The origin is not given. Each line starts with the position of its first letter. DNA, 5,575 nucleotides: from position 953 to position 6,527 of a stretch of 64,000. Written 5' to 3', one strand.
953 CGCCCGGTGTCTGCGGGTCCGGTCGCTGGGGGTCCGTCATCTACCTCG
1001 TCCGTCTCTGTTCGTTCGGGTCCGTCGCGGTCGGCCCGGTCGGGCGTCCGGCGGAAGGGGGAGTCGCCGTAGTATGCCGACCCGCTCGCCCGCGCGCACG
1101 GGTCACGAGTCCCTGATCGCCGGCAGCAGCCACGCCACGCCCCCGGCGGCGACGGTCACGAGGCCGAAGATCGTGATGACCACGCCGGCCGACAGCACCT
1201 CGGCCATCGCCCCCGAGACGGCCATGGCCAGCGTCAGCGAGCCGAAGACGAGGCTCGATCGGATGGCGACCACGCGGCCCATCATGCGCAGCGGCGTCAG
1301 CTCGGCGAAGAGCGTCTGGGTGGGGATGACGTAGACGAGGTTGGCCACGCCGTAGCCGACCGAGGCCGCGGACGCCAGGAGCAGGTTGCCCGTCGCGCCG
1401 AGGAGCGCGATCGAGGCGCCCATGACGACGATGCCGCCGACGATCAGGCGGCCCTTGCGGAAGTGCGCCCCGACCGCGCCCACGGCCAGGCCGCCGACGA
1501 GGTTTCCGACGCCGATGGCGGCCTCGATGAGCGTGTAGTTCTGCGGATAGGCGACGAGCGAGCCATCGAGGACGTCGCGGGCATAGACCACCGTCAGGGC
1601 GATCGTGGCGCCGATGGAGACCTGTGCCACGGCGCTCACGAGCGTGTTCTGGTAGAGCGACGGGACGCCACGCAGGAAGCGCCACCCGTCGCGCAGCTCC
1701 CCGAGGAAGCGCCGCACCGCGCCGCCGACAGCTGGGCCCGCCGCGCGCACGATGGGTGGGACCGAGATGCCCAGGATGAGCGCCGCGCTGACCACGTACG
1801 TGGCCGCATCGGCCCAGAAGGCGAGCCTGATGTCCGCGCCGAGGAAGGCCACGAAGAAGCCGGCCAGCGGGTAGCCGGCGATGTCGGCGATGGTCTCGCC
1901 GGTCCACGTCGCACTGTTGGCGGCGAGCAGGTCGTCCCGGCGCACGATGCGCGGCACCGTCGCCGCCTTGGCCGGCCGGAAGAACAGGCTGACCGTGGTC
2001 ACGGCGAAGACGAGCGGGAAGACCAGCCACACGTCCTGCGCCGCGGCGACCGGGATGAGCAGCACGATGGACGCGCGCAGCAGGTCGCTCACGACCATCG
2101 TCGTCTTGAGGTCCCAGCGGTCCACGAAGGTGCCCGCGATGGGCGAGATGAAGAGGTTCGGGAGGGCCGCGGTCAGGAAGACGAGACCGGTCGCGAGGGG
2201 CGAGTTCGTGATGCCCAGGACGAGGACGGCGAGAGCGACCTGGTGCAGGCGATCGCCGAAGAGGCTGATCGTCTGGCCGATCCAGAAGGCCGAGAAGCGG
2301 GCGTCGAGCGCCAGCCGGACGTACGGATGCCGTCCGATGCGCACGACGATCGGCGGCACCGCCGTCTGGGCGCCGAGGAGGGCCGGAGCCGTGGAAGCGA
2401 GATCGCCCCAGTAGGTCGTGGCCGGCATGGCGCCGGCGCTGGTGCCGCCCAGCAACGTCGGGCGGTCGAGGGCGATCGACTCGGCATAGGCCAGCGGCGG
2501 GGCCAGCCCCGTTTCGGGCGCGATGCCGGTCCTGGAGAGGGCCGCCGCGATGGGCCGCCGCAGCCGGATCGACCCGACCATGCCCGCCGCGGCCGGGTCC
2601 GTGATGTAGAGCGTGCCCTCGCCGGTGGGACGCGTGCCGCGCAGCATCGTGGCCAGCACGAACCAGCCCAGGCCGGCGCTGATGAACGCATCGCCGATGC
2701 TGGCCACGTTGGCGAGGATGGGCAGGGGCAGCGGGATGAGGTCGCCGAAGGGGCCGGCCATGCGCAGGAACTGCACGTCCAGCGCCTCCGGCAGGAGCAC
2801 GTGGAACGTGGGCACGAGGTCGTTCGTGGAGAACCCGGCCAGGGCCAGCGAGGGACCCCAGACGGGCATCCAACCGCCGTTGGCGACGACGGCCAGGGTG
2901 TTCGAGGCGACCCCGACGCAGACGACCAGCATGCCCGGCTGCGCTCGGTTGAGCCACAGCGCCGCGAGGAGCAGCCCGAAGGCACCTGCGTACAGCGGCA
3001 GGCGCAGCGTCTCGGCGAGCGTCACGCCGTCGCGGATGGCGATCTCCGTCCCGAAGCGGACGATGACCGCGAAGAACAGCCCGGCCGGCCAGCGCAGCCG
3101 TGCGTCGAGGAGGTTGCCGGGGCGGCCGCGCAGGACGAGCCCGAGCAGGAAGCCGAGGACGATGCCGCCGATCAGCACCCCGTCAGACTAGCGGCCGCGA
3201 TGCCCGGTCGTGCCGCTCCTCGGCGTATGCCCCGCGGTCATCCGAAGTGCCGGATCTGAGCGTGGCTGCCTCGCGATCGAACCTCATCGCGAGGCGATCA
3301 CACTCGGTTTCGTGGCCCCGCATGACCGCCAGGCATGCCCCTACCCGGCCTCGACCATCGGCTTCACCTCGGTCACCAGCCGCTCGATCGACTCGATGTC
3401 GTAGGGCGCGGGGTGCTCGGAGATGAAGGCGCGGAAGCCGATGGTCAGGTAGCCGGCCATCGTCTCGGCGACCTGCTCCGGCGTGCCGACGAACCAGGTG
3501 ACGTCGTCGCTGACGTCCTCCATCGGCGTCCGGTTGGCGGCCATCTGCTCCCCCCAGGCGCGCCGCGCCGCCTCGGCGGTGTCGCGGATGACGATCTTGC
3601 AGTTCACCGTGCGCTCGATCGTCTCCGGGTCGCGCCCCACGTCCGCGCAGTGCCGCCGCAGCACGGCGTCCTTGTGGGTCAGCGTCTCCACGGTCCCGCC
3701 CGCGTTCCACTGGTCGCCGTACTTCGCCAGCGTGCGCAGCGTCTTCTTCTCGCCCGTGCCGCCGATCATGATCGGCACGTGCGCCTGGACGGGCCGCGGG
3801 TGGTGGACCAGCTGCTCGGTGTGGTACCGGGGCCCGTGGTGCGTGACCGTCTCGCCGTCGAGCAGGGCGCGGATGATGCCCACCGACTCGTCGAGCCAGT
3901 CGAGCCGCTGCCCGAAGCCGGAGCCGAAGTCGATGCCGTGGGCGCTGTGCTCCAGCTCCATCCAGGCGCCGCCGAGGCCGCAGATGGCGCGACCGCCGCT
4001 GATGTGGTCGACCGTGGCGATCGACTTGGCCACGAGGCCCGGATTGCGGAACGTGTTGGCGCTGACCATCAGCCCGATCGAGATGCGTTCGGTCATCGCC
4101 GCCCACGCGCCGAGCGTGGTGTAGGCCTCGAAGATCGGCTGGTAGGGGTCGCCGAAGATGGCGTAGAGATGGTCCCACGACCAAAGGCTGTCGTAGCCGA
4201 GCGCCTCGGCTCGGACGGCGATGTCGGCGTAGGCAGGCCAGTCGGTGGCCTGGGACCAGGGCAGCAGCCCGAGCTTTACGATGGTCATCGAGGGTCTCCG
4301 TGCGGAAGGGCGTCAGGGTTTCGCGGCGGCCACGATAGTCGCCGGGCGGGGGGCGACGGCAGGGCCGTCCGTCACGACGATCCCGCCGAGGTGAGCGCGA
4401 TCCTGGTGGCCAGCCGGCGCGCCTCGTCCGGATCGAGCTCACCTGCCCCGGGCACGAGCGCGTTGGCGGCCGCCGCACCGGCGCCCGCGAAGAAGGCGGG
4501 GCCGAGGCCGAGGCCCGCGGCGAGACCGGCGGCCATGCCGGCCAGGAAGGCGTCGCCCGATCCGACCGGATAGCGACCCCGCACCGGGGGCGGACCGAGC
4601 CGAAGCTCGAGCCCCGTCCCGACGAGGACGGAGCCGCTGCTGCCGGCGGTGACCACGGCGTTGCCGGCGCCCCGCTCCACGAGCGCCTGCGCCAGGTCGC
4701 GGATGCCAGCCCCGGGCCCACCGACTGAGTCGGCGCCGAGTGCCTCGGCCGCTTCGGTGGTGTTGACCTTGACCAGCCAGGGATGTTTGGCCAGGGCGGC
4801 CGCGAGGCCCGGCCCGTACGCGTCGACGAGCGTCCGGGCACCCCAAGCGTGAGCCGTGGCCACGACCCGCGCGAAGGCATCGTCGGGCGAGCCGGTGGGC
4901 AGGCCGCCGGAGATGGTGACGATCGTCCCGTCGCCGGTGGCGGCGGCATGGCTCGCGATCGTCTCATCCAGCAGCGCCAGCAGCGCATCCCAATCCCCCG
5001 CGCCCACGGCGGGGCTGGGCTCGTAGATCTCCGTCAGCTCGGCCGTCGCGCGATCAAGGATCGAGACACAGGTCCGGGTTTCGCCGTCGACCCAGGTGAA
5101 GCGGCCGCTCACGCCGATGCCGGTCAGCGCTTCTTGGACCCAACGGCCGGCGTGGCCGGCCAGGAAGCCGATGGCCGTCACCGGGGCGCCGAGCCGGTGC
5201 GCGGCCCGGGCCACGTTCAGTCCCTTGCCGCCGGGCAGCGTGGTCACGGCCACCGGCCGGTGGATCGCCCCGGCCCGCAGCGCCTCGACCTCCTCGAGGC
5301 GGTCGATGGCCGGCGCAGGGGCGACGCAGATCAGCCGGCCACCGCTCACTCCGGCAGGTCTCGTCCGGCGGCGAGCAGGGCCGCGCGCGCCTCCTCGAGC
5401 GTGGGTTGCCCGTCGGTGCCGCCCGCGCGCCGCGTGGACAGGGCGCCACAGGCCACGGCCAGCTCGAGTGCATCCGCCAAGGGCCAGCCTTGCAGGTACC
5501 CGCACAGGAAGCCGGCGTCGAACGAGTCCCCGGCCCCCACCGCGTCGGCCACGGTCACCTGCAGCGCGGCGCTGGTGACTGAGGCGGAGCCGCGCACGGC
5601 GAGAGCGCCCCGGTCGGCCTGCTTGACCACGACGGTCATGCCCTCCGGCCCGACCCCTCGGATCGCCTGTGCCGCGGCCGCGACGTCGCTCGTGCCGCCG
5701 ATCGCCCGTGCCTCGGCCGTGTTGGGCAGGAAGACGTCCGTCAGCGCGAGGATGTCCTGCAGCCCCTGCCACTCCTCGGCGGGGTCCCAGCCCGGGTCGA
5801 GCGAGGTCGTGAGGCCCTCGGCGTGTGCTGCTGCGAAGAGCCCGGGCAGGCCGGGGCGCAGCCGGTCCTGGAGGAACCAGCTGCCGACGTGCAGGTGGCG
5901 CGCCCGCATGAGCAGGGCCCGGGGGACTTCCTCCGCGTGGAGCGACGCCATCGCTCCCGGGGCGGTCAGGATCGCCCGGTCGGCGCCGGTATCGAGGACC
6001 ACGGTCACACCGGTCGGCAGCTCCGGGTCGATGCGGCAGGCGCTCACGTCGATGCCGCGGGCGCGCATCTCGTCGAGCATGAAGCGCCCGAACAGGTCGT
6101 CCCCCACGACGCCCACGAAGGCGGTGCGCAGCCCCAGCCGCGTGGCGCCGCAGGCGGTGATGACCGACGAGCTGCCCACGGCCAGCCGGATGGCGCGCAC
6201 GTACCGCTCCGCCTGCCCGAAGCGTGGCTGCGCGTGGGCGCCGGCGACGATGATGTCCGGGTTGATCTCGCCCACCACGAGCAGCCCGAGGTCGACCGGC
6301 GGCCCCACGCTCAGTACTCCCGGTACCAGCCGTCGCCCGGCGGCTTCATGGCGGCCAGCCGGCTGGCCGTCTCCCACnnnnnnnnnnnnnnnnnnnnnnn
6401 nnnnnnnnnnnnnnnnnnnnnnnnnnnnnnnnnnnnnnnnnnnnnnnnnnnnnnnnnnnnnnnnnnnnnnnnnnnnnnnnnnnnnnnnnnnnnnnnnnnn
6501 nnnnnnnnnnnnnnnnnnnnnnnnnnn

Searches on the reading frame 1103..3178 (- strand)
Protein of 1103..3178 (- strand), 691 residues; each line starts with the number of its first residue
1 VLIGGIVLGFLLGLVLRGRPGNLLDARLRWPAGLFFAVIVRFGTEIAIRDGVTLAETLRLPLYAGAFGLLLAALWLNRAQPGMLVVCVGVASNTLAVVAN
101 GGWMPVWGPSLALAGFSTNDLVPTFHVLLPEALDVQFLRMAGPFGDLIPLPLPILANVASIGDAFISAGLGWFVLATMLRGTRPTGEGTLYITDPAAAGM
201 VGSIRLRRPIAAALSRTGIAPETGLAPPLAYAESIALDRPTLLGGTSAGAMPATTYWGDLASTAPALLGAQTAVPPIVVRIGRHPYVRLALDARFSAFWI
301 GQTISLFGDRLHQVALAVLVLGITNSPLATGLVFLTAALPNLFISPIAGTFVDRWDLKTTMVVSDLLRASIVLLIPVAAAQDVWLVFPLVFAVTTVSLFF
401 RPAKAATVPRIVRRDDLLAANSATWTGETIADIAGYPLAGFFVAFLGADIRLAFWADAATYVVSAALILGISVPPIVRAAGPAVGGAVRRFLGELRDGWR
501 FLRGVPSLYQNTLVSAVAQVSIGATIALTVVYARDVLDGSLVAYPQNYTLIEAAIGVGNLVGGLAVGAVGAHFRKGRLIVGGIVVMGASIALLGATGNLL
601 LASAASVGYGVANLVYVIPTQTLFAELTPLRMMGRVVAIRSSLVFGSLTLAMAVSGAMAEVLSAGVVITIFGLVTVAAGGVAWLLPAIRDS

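Call 8: search_protein_families(library=pfam, proteins=[window:1103-3178:-])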
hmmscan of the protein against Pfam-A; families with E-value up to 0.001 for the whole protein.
window:1103-3178:- (691 aa): 3 families
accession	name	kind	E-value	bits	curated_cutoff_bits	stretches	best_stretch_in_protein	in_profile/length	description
PF05977.19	MFS_3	-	9.9e-25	87.4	27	1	294-678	11-386/524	Transmembrane secretion effector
PF17248.7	DUF5317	-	1.3e-21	77.6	25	1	27-174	3-150/151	Family of unknown function (DUF5317)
PF07690.21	MFS_1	-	8.2e-21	74.7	33.4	2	299-643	2-338/347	Major Facilitator Superfamily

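Call 9: search_protein_families(library=ncbifam, proteins=[window:1103-3178:-])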
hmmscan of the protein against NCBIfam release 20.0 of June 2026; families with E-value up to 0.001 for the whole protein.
window:1103-3178:- (691 aa): 10 families
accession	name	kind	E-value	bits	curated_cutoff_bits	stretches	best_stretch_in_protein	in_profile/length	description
TIGR00900.1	2A0121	subfamily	1.1e-58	199.3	319.6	1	295-662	1-363/364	H+ Antiporter protein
NF000245.1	macrolide_MefA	exception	1e-18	67.6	675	1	293-682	9-393/405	macrolide efflux MFS transporter Mef(A)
NF012178.0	tet_MFS_V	exception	5.4e-15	55.4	640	1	303-684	18-396/409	tetracycline efflux MFS transporter Tet(V)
NF006386.0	PRK08633.1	equivalog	1.7e-14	52.5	1221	1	294-679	10-403/1147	acyl-[ACP]--phospholipid O-acyltransferase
NF007792.0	PRK10489.1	equivalog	1.2e-13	50.9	324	1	291-684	15-397/419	enterobactin transporter EntS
NF000154.1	macrolide_MefEN2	exception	1.1e-08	34.8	800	1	298-686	11-392/401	macrolide efflux MFS transporter Mef(En2)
NF000051.1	macrolide_MefB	exception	1.8e-08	33.7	800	1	294-667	10-377/409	macrolide efflux MFS transporter Mef(B)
NF052575.1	MFS_efflux_Tap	equivalog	1e-07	31.4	625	1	308-690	19-399/401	multidrug efflux MFS transporter Tap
NF005291.0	PRK06814.1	equivalog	7.8e-06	24.1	1349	1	289-562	7-281/1140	acyl-[ACP]--phospholipid O-acyltransferase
TIGR00880.1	2_A_01_02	superfamily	4e-05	23.8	131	1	331-469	1-135/141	multidrug resistance protein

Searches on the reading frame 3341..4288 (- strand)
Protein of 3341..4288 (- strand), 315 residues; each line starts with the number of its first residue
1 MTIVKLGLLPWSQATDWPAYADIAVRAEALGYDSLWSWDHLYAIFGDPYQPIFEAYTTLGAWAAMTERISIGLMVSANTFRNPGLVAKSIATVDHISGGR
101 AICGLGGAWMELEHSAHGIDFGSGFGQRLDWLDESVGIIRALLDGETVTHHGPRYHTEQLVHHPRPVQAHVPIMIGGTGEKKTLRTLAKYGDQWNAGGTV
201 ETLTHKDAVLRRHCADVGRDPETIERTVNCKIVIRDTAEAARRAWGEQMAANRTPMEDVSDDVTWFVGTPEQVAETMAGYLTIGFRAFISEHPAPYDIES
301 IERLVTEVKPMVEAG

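Call 8: search_protein_families(library=pfam, proteins=[window:3341-4288:-])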
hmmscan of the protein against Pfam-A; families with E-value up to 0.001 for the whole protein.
window:3341-4288:- (315 aa): 1 family
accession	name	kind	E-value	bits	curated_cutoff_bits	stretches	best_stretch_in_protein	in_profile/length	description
PF00296.26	Bac_luciferase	-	3.2e-50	171.7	27.9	1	16-285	21-312/314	Luciferase-like monooxygenase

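Call 9: search_protein_families(library=ncbifam, proteins=[window:3341-4288:-])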
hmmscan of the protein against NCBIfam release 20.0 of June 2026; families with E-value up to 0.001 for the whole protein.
window:3341-4288:- (315 aa): 28 families (the best 25 are shown)
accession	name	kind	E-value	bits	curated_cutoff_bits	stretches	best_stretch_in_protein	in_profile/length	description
TIGR03560.1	F420_Rv1855c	subfamily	3.4e-68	229.8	231.4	1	14-228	9-226/227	TIGR03560 family F420-dependent LLM class oxidoreductase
TIGR03856.1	F420_MSMEG_2906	subfamily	2.3e-57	194.4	243.7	1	12-241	10-219/249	LLM class F420-dependent oxidoreductase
TIGR03619.1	F420_Rv2161c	subfamily_domain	1.1e-42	146.3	166.9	1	22-242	2-225/247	TIGR03619 family F420-dependent LLM class oxidoreductase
TIGR03621.1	F420_MSMEG_2516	subfamily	2.1e-35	122.3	213.15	1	19-277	15-265/295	TIGR03621 family F420-dependent LLM class oxidoreductase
TIGR03571.1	lucif_BA3436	subfamily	2.8e-22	79.4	303.9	1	14-194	27-204/304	TIGR03571 family LLM class oxidoreductase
TIGR04024.1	F420_NP1902A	hypoth_equivalog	7.5e-21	74.2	345.4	1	10-250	7-233/330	TIGR04024 family LLM class F420-dependent oxidoreductase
TIGR04021.1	LLM_DMSO2_sfnG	equivalog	2.3e-20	73.3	382.95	1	11-247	19-251/350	dimethylsulfone monooxygenase SfnG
NF002619.0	PRK02271.1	equivalog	1.7e-19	70.3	276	1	21-243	17-224/329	5,10-methylenetetrahydromethanopterin reductase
TIGR03557.1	F420_G6P_family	subfamily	3.5e-19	69.1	210.4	1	23-201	18-192/316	TIGR03557 family F420-dependent LLM class oxidoreductase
TIGR03555.1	F420_mer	equivalog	2e-18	66.9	348.7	1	27-243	21-223/325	5,10-methylenetetrahydromethanopterin reductase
TIGR04465.1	ArgArg_F420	equivalog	2.9e-17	62.8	470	1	24-244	66-282/364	F420-dependent hydroxymycolic acid dehydrogenase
TIGR03559.1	F420_Rv3520c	subfamily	3.9e-17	62.3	335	1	20-246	15-240/325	LLM class F420-dependent oxidoreductase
TIGR04020.1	seco_metab_LLM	subfamily_domain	7.1e-17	61.5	244.45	1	22-244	23-241/341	MupA/Atu3671 family FMN-dependent luciferase-like monooxygenase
TIGR03860.1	FMN_nitrolo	subfamily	1.1e-16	60.6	279.7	2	15-144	26-161/422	NtaA/DmoA family FMN-dependent monooxygenase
TIGR03612.1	RutA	equivalog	1.2e-15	57.8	498.3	1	22-249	32-260/355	pyrimidine utilization protein A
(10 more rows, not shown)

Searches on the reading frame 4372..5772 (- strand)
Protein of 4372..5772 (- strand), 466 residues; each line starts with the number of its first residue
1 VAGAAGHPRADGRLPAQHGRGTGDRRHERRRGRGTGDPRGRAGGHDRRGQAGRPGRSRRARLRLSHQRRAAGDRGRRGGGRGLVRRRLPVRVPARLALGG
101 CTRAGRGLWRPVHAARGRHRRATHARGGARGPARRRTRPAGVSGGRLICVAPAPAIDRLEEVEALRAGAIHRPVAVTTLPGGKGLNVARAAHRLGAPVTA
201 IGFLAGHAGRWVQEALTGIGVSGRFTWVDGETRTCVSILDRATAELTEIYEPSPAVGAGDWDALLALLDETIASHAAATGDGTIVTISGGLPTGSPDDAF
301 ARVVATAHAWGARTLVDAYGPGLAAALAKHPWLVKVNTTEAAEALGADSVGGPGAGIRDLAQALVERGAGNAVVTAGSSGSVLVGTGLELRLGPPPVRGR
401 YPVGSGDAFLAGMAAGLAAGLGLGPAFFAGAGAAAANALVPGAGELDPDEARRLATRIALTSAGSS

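Call 6: search_protein_families(library=pfam, proteins=[window:4372-5772:-])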
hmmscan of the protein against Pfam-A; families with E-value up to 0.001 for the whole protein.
window:4372-5772:- (466 aa): 1 family
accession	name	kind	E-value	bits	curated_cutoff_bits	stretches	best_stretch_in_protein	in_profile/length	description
PF00294.29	PfkB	-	3.1e-36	125.7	25.8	1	156-446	12-298/302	pfkB family carbohydrate kinase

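Call 9: search_protein_families(library=ncbifam, proteins=[window:4372-5772:-])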
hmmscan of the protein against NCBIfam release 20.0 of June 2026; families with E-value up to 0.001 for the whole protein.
window:4372-5772:- (466 aa): 13 families
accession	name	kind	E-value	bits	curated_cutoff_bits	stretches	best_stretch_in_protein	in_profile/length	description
TIGR03168.1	1-PFK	subfamily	2.2e-63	214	216.4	1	149-460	3-304/305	hexose kinase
TIGR03828.1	pfkB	equivalog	3.4e-57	193.8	292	1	149-459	3-303/305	1-phosphofructokinase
NF010033.0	PRK13508.1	equivalog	1.4e-31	109.9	469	1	150-418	5-264/309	tagatose-6-phosphate kinase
TIGR01231.1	lacC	equivalog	1.4e-28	100.1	409.55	1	149-419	4-266/310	tagatose-6-phosphate kinase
NF041320.1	pfkB_Halo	equivalog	5.9e-27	94.9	400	1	148-450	3-289/302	1-phosphofructokinase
NF007068.0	PRK09513.1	equivalog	3.2e-26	92.2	432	1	147-420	5-268/312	1-phosphofructokinase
NF007632.0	PRK10294.1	equivalog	8.4e-24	84.4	353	1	172-444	29-293/310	6-phosphofructokinase II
TIGR04382.1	myo_inos_iolC_N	equivalog_domain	1.4e-11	44.3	300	1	181-437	34-289/309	5-dehydro-2-deoxygluconokinase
TIGR02152.1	D_ribokin_bact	equivalog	4.8e-09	36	299.65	1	175-436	29-279/298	ribokinase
NF007321.0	PRK09813.1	equivalog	6.2e-09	35.7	247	1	357-436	174-253/261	fructoselysine 6-kinase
NF041332.1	KDG_KDGal_kin_Halo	equivalog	3.3e-06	26.8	440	0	358-442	211-296/320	bifunctional 2-dehydro-3-deoxygluconokinase/2-dehydro-3-deoxygalactonokinase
NF006957.1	PRK09434.1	equivalog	2.8e-05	23.8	450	0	179-240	25-87/302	fructokinase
TIGR02198.1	rfaE_dom_I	equivalog_domain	0.00027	20.2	345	0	182-435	49-294/315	D-glycero-beta-D-manno-heptose-7-phosphate kinase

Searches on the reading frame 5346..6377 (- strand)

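Call 6: search_protein_families(library=pfam, proteins=[window:5346-6377:-])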
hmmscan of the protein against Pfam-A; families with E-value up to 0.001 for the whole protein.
window:5346-6377:- (343 aa): 1 family
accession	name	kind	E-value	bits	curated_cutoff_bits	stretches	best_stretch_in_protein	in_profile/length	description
PF00294.29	PfkB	-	5e-49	167.7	25.8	1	53-326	22-301/302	pfkB family carbohydrate kinase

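Call 9: search_protein_families(library=ncbifam, proteins=[window:5346-6377:-])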
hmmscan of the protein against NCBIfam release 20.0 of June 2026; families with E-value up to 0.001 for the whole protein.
window:5346-6377:- (343 aa): 22 families
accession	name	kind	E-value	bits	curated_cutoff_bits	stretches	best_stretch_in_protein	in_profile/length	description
TIGR04382.1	myo_inos_iolC_N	equivalog_domain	7.9e-40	137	300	1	59-332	25-307/309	5-dehydro-2-deoxygluconokinase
TIGR02152.1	D_ribokin_bact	equivalog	2e-32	112.7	299.65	1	33-330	2-296/298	ribokinase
NF049991.1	TagKinase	equivalog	2.1e-32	112.2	420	1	77-333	50-314/321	tagatose kinase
NF053626.1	RibKinHalex1628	equivalog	8.5e-32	110.8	330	1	33-332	5-289/293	ATP-dependent ribose-1-phosphate kinase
NF040938.1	KDG_KDGal_kin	equivalog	2.4e-26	92.6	400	1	59-332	21-301/305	bifunctional 2-dehydro-3-deoxygluconokinase/2-dehydro-3-deoxygalactonokinase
NF008353.0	PRK11142.1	equivalog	5.1e-26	91.9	341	1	32-333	5-302/307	ribokinase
NF041134.1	R1P_kin_Thcocales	equivalog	1.3e-25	90.4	500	1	32-329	3-277/291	ADP-dependent ribose-1-phosphate kinase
NF047869.1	myo_kin_aldol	exception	2.1e-25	89.1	600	2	203-329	196-326/586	bifunctional 5-dehydro-2-deoxygluconokinase/5-dehydro-2-deoxyphosphogluconate aldolase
NF006957.1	PRK09434.1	equivalog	1.7e-22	80.3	450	1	70-325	29-297/302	fructokinase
NF007321.0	PRK09813.1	equivalog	7.6e-22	78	247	1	68-312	24-252/261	fructoselysine 6-kinase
NF041332.1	KDG_KDGal_kin_Halo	equivalog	2.1e-19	70.2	440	1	63-315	28-292/320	bifunctional 2-dehydro-3-deoxygluconokinase/2-dehydro-3-deoxygalactonokinase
TIGR03168.1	1-PFK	subfamily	9.9e-18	64.1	216.4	1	79-320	46-287/305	hexose kinase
TIGR03828.1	pfkB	equivalog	7.9e-17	61.2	292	1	80-319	47-286/305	1-phosphofructokinase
NF007416.0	PRK09954.1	equivalog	8.2e-13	48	561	2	269-333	294-356/362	sugar kinase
NF041320.1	pfkB_Halo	equivalog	1.7e-11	44.1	400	1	221-320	185-282/302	1-phosphofructokinase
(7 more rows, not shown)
